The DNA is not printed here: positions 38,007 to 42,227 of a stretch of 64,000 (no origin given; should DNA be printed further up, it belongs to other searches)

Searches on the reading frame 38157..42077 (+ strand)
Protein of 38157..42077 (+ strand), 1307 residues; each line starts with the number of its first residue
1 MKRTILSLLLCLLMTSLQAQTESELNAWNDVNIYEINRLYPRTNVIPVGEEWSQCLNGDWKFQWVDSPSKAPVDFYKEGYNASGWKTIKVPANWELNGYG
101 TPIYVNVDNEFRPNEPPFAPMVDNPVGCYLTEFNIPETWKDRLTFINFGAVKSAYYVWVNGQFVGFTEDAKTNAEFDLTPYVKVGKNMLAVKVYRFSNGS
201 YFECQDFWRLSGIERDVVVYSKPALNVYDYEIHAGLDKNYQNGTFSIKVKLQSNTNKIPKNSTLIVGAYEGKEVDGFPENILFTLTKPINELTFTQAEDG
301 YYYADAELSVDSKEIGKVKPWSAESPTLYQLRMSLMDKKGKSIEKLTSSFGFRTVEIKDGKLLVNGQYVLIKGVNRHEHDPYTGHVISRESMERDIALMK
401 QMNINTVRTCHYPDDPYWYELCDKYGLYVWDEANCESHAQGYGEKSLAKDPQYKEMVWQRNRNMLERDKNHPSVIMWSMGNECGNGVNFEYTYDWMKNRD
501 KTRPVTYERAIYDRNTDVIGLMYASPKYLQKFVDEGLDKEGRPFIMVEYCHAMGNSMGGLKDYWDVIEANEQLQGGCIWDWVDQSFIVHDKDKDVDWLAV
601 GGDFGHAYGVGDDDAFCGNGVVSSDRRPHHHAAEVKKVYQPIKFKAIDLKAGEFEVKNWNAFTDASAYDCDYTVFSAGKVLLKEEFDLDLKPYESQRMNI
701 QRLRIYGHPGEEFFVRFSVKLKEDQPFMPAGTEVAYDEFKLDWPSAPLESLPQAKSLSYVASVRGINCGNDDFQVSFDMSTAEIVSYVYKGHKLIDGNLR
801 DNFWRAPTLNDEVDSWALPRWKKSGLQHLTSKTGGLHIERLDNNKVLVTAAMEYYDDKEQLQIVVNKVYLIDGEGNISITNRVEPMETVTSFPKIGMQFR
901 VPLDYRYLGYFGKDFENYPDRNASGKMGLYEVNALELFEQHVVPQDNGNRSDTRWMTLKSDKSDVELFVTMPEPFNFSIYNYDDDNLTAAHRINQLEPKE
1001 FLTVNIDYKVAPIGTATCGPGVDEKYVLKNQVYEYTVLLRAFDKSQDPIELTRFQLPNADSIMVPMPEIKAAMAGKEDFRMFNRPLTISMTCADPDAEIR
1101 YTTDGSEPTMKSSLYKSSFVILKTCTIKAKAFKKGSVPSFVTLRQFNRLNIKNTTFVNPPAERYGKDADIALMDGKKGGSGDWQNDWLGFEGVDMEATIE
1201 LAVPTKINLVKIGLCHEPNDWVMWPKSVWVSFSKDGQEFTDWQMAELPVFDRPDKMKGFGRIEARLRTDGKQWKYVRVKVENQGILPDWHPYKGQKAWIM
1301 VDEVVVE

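Call 51: search_protein_families(library=pfam, max_evalue=0.001, proteins=[window:38157-42077:+])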
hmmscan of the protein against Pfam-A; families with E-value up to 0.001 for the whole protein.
window:38157-42077:+ (1307 aa): 10 families
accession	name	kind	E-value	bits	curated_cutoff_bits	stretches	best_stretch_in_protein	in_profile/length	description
PF02836.23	Glyco_hydro_2_C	-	4.7e-94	315.4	21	1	355-644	1-302/302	Glycosyl hydrolases family 2, TIM barrel domain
PF02929.23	Bgal_small_N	-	3.3e-57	194.5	25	1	770-1039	2-248/248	Beta galactosidase small chain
PF02837.24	Glyco_hydro_2_N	-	1.8e-40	139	28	1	55-223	3-169/169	Glycosyl hydrolases family 2, sugar binding domain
PF16353.11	LacZ_4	-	2.2e-17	63.5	27.3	1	654-741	1-86/87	Beta-galactosidase, domain 4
PF13290.12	CHB_HEX_C_1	-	8.2e-17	61.4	22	1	1083-1141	7-65/67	Chitobiase/beta-hexosaminidase C-terminal domain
PF13287.12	Fn3_assoc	-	1.4e-15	57.6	23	1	1088-1143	1-56/59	Fn3 associated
PF00703.27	Glyco_hydro_2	-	1.1e-11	45.9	23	1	227-353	3-109/109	Glycosyl hydrolases family 2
PF22666.2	Glyco_hydro_2_N2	-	4.8e-05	23.9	27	1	128-194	51-118/167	Glycosyl hydrolase 2 galactose-binding domain-like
PF02449.21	Glyco_hydro_42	-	0.00014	21.8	21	0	396-491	53-146/376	Beta-galactosidase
PF13364.12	BetaGal_ABD2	-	0.00033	21.8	23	0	126-193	36-106/112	Beta-galactosidase second all-beta domain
